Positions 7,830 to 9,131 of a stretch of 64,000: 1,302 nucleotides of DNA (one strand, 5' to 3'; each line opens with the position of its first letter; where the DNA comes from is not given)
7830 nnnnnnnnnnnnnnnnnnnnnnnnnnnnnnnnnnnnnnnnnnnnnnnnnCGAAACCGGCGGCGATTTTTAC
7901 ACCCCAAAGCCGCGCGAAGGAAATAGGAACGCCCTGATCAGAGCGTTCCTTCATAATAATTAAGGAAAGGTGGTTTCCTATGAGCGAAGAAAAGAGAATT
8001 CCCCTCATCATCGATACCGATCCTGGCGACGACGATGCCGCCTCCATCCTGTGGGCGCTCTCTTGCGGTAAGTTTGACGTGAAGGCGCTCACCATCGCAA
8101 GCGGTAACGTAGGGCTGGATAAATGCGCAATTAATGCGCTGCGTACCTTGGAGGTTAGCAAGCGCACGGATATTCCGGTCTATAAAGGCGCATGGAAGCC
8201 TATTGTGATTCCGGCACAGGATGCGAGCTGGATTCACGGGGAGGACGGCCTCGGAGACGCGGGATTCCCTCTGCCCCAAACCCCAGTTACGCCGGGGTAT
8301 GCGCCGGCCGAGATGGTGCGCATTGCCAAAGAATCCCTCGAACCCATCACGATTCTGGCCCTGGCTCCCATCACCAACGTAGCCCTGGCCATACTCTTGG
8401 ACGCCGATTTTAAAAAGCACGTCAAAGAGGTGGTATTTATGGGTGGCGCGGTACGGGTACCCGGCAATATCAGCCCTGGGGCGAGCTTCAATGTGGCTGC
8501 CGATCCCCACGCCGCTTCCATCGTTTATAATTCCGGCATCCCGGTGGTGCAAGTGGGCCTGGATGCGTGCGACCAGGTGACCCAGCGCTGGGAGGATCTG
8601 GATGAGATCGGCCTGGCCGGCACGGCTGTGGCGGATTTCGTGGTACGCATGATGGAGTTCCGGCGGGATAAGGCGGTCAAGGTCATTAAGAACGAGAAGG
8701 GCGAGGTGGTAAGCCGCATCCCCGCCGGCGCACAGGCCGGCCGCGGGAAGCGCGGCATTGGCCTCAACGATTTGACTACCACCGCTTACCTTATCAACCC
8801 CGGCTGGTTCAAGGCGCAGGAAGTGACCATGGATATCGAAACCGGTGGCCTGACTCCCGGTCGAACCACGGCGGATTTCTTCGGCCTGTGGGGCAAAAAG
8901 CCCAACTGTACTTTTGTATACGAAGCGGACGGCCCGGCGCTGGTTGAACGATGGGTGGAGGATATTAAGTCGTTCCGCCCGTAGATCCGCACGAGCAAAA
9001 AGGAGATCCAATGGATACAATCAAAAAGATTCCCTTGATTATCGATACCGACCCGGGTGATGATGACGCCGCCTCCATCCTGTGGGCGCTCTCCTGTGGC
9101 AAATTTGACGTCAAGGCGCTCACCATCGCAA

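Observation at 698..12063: LacI-gated nucleoside-type import operon fused to an unassigned sugar-phosphate module and four nucleoside hydrolases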

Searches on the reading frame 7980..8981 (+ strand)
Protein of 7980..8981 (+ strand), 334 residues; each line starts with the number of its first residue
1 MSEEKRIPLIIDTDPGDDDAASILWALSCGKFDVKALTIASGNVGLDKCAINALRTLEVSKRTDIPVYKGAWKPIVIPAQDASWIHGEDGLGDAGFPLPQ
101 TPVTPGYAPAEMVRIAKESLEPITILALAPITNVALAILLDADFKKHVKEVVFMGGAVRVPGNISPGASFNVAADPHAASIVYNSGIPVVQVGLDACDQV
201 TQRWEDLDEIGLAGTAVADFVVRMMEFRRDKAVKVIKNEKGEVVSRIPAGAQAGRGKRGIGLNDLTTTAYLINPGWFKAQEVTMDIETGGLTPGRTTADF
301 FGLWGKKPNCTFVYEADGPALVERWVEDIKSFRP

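Call 6: search_protein_families(library=pfam, proteins=[window:7980-8981:+], max_evalue=0.001)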
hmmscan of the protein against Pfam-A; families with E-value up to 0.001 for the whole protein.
window:7980-8981:+ (334 aa): 1 family
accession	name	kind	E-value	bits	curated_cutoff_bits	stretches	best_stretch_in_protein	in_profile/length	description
PF01156.24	IU_nuc_hydro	-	9e-76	255.8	34.2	1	9-321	1-295/297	Inosine-uridine preferring nucleoside hydrolase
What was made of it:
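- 7980..8984 (+): nh1, IU-NH-fold hydrolase of the S/N-D subfamily (clade B). PF01156, 256 bits (call 6).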

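Call 7: search_protein_families(library=ncbifam, proteins=[window:7980-8981:+], max_evalue=0.001)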
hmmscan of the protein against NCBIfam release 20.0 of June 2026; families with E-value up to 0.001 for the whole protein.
window:7980-8981:+ (334 aa): 4 families
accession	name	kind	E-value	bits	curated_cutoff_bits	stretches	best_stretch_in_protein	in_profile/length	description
NF008036.0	PRK10768.1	equivalog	7.8e-63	212.4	382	2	6-214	2-208/304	ribonucleoside hydrolase RihC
NF007761.0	PRK10443.1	equivalog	4.4e-62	209.9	433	1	7-332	3-310/311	pyrimidine-specific ribonucleoside hydrolase RihA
NF052221.1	UridNuclsHydUriH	equivalog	1e-48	166.1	450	1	9-302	2-279/310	uridine-preferring nucleoside hydrolase UriH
NF007417.0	PRK09955.1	equivalog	1.7e-39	135.6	459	1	8-312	5-289/313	ribosylpyrimidine nucleosidase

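Call 38: search_solved_structures(query=window:7980-8981:+, max_evalue=1e-20, show_alignments=2)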
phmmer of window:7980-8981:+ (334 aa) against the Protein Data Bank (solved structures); distinct sequences matched with E-value up to 1e-20: 23.
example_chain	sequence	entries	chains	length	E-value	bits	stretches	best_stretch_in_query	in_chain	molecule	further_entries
1yoe_A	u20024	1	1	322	7.6e-51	176.5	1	6-330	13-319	Hypothetical protein ybeK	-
3g5i_A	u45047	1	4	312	8.7e-51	176.3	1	6-330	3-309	Pyrimidine-specific ribonucleoside hydrolase rihA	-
4wr2_A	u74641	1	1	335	4.3e-46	160.8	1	7-329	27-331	Pyrimidine-specific ribonucleoside hydrolase RihA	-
6ba0_A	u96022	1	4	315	1.3e-42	149.4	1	8-300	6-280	Cytidine/uridine-specific hydrolase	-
6zk1_A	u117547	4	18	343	2.3e-39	138.7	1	5-232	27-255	Pyrimidine-specific ribonucleoside hydrolase rihA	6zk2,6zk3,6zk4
4kpn_A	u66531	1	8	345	5.3e-39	137.5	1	9-220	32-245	Nucleoside N-ribohydrolase 1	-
3mkm_A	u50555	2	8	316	2.4e-38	135.4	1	5-219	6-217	Putative uncharacterized protein YeiK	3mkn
3b9x_A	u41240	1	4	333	3e-38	135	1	5-219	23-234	Pyrimidine-specific ribonucleoside hydrolase rihB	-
1q8f_A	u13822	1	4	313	3.1e-38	135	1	6-311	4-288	Pyrimidine nucleoside hydrolase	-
8qnd_A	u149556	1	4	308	3.5e-38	134.8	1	8-210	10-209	Inosine-uridine nucleoside N-ribohydrolase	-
4kpo_A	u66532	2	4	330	3.1e-36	128.4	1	3-228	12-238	Nucleoside N-ribohydrolase 3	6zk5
8ctm_A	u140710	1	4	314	3.5e-36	128.3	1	9-300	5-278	Inosine-uridine preferring nucleoside hydrolase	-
5tsq_A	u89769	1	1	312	3.6e-36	128.2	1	9-231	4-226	IUnH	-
1ezr_A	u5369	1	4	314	1.7e-35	126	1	9-228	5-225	NUCLEOSIDE HYDROLASE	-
3t8j_A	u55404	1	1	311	6.3e-35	124.1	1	9-230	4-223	Purine nucleosidase, (IunH-1)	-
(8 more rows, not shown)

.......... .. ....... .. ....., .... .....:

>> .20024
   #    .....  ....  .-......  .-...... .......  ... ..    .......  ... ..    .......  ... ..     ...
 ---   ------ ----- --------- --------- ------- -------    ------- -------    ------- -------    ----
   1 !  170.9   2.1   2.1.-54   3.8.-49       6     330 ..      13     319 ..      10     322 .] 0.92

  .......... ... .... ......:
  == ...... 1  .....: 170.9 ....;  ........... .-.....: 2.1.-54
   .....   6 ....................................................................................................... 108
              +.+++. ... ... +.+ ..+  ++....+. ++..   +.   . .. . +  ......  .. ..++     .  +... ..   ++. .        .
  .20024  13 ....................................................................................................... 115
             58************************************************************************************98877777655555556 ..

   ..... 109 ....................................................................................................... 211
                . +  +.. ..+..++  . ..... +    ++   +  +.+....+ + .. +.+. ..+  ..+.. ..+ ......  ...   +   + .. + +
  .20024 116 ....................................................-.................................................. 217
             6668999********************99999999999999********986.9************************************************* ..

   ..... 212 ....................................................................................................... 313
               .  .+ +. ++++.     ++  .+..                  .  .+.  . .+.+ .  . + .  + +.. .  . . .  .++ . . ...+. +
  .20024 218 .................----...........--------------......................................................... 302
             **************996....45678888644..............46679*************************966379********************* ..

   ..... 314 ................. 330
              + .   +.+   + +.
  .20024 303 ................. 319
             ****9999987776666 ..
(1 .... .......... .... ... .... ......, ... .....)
